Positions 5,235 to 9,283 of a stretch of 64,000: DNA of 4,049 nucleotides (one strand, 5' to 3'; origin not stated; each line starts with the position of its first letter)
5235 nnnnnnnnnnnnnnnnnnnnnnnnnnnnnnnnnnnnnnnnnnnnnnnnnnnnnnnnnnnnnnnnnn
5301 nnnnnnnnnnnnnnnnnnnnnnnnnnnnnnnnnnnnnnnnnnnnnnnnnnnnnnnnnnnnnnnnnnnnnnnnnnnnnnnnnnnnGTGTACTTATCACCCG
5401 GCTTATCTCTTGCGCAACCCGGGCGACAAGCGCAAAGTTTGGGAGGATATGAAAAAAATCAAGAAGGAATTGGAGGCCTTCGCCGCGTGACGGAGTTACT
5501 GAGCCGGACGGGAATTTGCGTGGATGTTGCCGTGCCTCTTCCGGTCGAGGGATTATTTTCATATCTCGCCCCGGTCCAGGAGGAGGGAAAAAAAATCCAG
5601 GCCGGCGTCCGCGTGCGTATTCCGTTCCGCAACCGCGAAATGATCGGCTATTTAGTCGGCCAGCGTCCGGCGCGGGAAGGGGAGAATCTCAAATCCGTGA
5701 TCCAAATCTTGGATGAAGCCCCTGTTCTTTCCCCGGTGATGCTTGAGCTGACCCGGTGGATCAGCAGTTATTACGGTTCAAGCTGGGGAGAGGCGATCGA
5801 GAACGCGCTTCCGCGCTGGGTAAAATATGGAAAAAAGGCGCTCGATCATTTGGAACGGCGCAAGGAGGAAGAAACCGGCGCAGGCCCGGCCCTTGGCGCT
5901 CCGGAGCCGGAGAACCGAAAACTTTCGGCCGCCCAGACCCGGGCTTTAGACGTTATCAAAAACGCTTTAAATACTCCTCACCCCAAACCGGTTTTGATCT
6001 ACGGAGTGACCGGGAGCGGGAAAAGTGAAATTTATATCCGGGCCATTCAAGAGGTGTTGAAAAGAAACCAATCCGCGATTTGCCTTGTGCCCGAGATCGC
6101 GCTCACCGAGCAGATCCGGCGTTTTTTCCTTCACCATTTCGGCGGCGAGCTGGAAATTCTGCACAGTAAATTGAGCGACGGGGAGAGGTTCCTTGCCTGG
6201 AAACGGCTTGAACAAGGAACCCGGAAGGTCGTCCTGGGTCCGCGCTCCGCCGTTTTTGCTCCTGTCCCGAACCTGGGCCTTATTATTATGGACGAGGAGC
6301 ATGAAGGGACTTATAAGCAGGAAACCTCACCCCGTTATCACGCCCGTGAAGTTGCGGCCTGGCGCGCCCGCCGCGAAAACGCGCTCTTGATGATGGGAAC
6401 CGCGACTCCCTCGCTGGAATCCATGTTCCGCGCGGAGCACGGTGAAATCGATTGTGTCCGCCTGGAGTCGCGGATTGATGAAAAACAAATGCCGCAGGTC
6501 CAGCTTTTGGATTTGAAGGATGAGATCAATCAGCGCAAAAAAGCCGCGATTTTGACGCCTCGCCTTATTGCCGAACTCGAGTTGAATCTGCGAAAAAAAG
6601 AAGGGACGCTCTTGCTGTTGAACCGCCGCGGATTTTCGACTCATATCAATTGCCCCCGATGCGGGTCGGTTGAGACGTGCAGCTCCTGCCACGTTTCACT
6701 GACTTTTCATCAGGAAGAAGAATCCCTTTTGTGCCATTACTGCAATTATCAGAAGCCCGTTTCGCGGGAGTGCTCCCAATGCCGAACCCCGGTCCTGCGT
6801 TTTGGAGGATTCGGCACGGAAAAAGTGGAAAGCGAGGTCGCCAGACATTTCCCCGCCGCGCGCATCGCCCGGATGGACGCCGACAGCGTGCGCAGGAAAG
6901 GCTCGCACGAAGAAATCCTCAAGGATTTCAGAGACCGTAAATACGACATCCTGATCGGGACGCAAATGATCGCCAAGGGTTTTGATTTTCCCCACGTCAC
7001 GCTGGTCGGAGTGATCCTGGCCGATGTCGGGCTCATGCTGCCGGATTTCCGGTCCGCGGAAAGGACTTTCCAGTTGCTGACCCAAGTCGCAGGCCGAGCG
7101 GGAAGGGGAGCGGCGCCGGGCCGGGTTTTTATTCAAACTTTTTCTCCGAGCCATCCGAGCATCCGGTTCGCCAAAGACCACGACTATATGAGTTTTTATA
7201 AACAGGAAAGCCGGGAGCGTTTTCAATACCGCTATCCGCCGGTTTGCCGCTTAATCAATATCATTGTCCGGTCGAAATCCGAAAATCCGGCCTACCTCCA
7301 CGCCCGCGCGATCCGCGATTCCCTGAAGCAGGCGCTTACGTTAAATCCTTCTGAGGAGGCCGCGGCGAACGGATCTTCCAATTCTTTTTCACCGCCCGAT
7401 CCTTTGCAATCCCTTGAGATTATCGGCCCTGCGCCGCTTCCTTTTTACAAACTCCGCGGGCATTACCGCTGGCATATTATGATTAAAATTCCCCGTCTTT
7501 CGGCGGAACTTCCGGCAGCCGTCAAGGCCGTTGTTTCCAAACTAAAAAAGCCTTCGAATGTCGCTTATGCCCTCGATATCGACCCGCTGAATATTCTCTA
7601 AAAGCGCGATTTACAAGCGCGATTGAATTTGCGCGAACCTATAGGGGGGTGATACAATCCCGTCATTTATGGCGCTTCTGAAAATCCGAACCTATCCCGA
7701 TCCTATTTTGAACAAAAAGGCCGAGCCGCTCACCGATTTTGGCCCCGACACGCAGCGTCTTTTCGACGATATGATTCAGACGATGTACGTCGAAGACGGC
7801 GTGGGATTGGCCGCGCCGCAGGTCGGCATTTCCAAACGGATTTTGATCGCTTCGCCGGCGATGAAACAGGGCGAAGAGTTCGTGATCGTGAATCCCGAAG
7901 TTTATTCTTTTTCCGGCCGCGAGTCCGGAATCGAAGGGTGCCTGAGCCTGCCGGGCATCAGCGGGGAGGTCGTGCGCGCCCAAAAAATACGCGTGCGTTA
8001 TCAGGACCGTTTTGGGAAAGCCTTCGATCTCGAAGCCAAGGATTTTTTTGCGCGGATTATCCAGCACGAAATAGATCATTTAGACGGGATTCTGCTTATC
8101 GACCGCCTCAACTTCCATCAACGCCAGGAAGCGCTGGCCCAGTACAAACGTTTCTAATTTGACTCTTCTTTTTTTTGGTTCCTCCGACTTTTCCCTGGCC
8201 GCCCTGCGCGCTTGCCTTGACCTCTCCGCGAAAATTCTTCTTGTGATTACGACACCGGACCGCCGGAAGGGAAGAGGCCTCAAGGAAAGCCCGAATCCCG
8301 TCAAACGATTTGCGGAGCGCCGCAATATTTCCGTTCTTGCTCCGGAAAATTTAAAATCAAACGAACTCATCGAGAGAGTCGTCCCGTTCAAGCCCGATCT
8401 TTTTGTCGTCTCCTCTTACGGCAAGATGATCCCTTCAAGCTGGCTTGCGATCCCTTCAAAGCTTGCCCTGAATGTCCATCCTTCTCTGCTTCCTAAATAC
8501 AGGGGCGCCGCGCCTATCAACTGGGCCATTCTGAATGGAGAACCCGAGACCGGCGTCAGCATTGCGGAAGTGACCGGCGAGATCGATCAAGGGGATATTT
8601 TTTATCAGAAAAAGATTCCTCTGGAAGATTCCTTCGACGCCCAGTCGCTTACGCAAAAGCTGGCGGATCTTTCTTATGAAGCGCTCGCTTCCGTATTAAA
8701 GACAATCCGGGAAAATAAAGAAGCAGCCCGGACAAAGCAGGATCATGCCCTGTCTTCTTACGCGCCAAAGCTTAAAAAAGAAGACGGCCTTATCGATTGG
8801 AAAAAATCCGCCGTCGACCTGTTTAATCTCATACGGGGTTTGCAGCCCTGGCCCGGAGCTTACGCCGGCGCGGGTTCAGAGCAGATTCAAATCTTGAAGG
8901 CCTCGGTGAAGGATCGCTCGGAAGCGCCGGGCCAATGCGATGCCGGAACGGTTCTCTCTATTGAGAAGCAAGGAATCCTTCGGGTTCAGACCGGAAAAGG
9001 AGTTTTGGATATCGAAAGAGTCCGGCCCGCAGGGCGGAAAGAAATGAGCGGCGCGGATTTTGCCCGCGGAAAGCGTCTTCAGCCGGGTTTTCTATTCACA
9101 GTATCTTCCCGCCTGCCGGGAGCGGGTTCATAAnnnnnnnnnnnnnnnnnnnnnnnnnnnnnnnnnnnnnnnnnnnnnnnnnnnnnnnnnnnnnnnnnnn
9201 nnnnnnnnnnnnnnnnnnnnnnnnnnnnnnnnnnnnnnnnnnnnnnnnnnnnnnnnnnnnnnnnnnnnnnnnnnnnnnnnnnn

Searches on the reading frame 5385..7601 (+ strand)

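Call 86: search_protein_families(library=pfam, proteins=[window:5385-7601:+], max_evalue=0.00001)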
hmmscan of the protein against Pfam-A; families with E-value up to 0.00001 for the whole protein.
window:5385-7601:+ (738 aa): 6 families
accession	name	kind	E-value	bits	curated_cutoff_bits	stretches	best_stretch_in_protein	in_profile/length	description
PF17764.6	PriA_3primeBD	-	2.8e-24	85.2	22.7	1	47-143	1-96/96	3'DNA-binding domain (3'BD)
PF18074.6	PriA_C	-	1.2e-14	55.4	26.9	1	619-734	1-95/95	Primosomal protein N C-terminal domain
PF04851.21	ResIII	-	1.6e-13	51.3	22.5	1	179-343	3-163/164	Type III restriction enzyme, res subunit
PF00270.35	DEAD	-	1.8e-13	51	26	1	190-345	7-162/167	DEAD/DEAH box helicase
PF00271.37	Helicase_C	-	3.1e-11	43.9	23.5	1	495-574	43-108/110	Helicase conserved C-terminal domain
PF18319.7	Zn_ribbon_PriA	-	1.9e-08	34.5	26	1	432-458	1-27/27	PriA DNA helicase Cys-rich region (CRR) domain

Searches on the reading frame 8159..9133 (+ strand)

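Call 86: search_protein_families(library=pfam, proteins=[window:8159-9133:+], max_evalue=0.00001)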
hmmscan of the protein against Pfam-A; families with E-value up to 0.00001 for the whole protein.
window:8159-9133:+ (324 aa): 2 families
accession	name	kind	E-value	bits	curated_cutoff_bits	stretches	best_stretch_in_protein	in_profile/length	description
PF00551.24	Formyl_trans_N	-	4.8e-39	134.4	26.1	1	7-180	9-181/181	Formyl transferase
PF02911.23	Formyl_trans_C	-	6.8e-27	94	21.1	1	204-305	1-99/100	Formyl transferase, C-terminal domain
